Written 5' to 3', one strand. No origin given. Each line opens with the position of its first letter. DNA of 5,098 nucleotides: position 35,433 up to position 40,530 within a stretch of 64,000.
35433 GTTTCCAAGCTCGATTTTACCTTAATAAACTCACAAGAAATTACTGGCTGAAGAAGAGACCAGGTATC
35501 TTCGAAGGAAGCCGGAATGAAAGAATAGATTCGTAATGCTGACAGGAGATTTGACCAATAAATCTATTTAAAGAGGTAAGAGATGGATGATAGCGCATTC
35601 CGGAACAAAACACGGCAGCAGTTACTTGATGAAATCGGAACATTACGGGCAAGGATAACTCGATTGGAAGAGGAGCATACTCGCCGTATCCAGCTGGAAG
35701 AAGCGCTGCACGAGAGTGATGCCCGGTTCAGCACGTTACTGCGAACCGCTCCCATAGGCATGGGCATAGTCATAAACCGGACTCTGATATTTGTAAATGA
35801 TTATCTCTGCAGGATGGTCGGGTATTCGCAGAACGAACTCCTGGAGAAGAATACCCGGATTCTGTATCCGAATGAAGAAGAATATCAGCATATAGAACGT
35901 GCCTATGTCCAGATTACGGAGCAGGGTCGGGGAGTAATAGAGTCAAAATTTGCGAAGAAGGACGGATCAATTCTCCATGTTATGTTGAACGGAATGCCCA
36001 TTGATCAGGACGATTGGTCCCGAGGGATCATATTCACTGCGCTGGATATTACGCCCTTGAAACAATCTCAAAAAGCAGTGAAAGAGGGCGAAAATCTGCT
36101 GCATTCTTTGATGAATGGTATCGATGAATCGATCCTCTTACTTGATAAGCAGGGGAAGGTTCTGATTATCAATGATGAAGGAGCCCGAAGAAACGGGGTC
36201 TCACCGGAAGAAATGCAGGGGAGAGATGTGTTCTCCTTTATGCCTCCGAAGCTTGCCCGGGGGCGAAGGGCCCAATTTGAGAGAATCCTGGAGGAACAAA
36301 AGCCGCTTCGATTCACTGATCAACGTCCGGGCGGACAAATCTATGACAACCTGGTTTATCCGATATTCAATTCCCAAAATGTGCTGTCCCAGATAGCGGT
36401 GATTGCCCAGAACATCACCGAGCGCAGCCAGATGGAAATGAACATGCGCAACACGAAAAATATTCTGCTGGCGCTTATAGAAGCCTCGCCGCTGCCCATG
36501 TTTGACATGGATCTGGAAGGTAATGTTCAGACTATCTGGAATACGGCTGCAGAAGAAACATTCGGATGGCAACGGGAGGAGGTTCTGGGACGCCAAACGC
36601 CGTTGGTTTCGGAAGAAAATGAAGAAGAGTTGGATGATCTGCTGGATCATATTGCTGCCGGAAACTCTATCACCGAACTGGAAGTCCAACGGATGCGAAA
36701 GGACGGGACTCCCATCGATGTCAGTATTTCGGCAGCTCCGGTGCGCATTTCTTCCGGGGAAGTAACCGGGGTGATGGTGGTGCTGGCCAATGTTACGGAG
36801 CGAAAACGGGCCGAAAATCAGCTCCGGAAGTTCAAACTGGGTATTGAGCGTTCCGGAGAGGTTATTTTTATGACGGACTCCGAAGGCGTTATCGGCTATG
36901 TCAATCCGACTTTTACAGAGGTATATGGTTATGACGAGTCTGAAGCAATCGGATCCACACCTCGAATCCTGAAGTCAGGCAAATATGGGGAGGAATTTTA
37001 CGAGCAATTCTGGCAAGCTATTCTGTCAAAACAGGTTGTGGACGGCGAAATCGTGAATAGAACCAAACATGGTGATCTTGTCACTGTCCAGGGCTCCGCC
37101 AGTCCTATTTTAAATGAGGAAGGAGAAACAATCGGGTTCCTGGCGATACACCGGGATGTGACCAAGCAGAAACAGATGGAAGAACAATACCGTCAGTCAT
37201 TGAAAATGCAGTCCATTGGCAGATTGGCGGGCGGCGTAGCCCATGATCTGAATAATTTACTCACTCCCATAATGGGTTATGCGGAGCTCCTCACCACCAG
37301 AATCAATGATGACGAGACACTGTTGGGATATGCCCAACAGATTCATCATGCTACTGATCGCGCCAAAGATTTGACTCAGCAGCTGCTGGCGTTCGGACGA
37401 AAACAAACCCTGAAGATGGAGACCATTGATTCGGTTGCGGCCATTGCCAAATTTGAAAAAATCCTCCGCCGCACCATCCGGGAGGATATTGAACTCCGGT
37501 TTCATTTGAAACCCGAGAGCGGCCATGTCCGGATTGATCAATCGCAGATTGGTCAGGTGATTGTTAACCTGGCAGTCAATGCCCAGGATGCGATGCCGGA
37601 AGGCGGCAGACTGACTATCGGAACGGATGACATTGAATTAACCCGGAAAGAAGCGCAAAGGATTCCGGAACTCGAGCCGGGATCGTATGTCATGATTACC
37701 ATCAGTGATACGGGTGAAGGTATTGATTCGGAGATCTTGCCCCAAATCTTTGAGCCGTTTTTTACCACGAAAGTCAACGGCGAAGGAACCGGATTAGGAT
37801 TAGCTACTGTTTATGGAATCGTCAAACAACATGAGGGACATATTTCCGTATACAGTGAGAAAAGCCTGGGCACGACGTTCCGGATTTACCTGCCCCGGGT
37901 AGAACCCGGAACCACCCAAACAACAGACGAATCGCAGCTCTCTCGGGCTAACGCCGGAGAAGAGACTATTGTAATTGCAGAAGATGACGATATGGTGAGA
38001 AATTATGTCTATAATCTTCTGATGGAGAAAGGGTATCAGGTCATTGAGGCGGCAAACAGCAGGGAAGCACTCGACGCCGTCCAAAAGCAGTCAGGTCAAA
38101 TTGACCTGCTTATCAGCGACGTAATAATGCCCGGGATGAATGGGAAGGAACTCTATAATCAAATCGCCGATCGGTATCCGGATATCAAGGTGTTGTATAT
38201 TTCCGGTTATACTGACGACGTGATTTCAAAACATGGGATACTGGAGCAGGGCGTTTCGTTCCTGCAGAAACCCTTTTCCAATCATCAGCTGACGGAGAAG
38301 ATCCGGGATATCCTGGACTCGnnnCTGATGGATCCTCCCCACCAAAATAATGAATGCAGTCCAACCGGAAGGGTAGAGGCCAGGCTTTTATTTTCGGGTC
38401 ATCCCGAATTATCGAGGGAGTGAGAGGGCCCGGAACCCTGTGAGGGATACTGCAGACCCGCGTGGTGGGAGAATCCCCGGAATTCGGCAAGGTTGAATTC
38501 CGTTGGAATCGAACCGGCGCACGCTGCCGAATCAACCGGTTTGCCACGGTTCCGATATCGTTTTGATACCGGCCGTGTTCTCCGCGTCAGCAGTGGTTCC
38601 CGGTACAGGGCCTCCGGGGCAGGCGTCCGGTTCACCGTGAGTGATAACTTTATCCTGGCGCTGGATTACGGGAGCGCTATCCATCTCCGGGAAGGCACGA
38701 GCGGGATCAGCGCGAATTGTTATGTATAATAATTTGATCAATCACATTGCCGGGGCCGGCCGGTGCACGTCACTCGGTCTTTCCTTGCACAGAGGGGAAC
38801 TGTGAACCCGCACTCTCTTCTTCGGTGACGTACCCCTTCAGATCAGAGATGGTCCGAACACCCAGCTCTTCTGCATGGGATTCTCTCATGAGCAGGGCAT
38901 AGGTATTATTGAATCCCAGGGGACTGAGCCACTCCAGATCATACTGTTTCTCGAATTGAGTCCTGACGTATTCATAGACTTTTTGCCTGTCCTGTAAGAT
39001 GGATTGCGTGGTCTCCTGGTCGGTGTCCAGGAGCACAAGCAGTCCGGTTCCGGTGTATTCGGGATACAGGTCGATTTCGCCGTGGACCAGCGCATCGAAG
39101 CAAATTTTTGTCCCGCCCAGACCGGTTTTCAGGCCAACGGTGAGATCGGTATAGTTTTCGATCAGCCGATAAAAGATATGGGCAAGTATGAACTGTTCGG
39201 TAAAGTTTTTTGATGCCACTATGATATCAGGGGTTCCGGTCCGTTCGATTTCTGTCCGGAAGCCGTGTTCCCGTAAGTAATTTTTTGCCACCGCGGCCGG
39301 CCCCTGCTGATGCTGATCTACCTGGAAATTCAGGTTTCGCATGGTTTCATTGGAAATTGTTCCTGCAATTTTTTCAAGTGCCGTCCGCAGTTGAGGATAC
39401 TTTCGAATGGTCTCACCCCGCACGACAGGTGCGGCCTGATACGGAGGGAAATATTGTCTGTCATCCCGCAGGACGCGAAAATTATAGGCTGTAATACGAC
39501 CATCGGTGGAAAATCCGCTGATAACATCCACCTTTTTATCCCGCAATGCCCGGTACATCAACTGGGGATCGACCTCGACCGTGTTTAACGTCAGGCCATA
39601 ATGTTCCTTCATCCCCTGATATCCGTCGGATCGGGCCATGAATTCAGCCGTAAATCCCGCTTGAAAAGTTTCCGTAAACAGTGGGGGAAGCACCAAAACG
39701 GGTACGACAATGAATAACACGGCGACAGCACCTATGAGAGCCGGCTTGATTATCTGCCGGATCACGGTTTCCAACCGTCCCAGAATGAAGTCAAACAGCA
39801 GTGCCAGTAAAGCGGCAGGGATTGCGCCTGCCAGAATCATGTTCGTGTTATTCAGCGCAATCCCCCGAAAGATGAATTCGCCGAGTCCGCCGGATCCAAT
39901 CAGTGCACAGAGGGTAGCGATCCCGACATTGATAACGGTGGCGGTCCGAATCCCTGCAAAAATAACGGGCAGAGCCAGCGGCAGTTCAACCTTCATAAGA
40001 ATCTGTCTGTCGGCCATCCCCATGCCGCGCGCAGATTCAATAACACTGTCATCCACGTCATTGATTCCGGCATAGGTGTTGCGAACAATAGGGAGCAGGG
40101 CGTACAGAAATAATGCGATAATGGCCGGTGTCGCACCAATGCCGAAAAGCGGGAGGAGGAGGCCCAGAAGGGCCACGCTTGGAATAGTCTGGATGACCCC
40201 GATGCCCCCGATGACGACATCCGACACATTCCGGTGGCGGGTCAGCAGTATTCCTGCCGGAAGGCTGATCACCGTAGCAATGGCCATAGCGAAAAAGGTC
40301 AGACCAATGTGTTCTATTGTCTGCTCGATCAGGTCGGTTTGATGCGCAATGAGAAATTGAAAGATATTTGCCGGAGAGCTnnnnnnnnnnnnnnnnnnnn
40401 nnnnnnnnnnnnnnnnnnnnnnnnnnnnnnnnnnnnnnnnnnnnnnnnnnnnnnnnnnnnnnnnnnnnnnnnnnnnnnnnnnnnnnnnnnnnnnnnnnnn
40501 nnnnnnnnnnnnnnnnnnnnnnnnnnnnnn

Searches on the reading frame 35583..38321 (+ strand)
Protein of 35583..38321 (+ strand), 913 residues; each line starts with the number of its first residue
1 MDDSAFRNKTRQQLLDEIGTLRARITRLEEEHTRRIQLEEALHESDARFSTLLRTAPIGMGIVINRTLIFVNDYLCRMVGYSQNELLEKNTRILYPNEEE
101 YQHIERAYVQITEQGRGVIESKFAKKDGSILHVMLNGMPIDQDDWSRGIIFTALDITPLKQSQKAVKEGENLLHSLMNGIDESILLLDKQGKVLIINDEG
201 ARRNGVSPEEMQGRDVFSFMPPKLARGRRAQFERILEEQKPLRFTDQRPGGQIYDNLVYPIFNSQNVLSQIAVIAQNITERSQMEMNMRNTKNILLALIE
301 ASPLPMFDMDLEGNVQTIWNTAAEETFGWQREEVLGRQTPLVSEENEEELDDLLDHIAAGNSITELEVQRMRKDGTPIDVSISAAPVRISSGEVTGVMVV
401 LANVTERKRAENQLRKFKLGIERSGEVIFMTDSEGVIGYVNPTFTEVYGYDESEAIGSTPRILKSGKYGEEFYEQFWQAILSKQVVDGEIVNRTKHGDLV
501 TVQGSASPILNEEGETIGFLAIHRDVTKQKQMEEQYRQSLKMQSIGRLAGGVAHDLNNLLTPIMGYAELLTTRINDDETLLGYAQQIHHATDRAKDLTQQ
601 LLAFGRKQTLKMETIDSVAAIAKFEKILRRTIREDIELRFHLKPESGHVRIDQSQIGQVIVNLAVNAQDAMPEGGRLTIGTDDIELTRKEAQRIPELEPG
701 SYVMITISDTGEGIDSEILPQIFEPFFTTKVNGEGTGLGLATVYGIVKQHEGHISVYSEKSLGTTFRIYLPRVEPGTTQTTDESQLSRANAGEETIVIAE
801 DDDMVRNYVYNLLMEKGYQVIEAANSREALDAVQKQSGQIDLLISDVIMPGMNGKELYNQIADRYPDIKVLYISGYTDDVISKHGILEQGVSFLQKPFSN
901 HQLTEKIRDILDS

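Call 47: search_protein_families(library=ncbifam, proteins=[window:35583-38321:+], max_evalue=1e-10)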
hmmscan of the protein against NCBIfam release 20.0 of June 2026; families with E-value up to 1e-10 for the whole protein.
window:35583-38321:+ (913 aa): 78 families (the best 25 are shown)
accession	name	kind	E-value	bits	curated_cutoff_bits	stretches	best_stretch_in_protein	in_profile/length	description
NF010076.0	PRK13557.1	subfamily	2.7e-128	428.7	631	1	437-912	55-534/540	histidine kinase famiy protein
NF046020.1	HisKinCckABruc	equivalog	1.2e-117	394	1000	1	524-912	459-868/868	cell cycle histidine kinase CckA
NF046026.1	HisKinCckACaul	equivalog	2.1e-113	379.8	1000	1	524-911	281-676/678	cell cycle histidine kinase CckA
NF010411.0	PRK13837.1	equivalog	3.1e-82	276.9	647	1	520-911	425-812/828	two-component system VirA-like sensor kinase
NF008468.0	PRK11360.1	equivalog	5e-82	276.2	646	2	427-776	280-612/616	two-component system sensor histidine kinase AtoS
NF052574.1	HisKinEspCMyxo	equivalog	1e-74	252.1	1200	1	398-911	267-783/785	serine histidine kinase EspC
TIGR00229.1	sensory_box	domain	1e-74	248.6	22.9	3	414-535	4-125/126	PAS domain S-box protein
NF052573.1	HisKinEspAMyxo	equivalog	6e-69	232.9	1400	1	401-868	240-705/755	serine histidine kinase EspA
NF046044.1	PnpS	equivalog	8.6e-55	186.3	400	1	421-771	61-390/390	two-component system histidine kinase PnpS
TIGR02938.1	nifL_nitrog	equivalog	2.1e-46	158.4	242.45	2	422-540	11-129/494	nitrogen fixation negative regulator NifL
NF047874.1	MASE3_PAS_HK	subfamily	1e-44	153.4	560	2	634-787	498-640/655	MASE3 domain-containing sensor histidine kinase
NF041777.1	sens_FixL_Rhizob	equivalog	2.2e-43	148.6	850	1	382-772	86-481/485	sensor protein FixL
NF007688.0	PRK10364.1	equivalog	2.1e-42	145.4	479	1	523-772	218-451/460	two-component system sensor histidine kinase ZraS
NF047466.1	hybrid_RR_LvrB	exception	1.8e-41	142.6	500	1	456-772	75-376/377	hybrid histidine kinase/response regulator LvrB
NF033092.0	HK_WalK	equivalog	4.9e-40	137.7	725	1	431-771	274-593/594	cell wall metabolism sensor histidine kinase WalK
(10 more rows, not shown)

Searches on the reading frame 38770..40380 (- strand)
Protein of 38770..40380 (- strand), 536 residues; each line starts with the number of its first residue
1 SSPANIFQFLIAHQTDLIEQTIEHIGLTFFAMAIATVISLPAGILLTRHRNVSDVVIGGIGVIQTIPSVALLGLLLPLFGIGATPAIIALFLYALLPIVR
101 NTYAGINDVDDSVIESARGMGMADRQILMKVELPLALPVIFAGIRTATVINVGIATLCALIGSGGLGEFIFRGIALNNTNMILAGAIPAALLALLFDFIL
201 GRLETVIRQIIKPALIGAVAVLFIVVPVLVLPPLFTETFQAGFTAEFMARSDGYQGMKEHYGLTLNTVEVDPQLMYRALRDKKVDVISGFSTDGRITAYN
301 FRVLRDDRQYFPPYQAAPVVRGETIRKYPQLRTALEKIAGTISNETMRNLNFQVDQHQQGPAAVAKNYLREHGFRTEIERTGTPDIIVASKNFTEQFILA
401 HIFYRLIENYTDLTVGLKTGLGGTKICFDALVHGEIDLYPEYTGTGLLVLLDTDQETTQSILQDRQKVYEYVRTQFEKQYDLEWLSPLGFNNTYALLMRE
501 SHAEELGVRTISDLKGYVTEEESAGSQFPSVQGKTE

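Call 75: search_protein_families(library=ncbifam, proteins=[window:38770-40380:-], max_evalue=1e-20)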
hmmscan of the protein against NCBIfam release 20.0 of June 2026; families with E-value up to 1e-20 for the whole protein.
window:38770-40380:- (536 aa): 3 families
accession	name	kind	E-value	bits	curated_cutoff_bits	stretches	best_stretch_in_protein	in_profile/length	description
NF049931.1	GlyBetbindOsmF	equivalog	4.1e-37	127.8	400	0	384-520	3-134/283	glycine betaine ABC transporter substrate-binding protein OsmF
TIGR03416.1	ABC_choXWV_perm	equivalog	1.4e-28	100.2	363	1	8-199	75-266/267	choline ABC transporter permease subunit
NF008196.0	PRK10952.1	equivalog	2.2e-28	99.1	439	1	21-199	146-324/356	glycine betaine/L-proline ABC transporter permease ProW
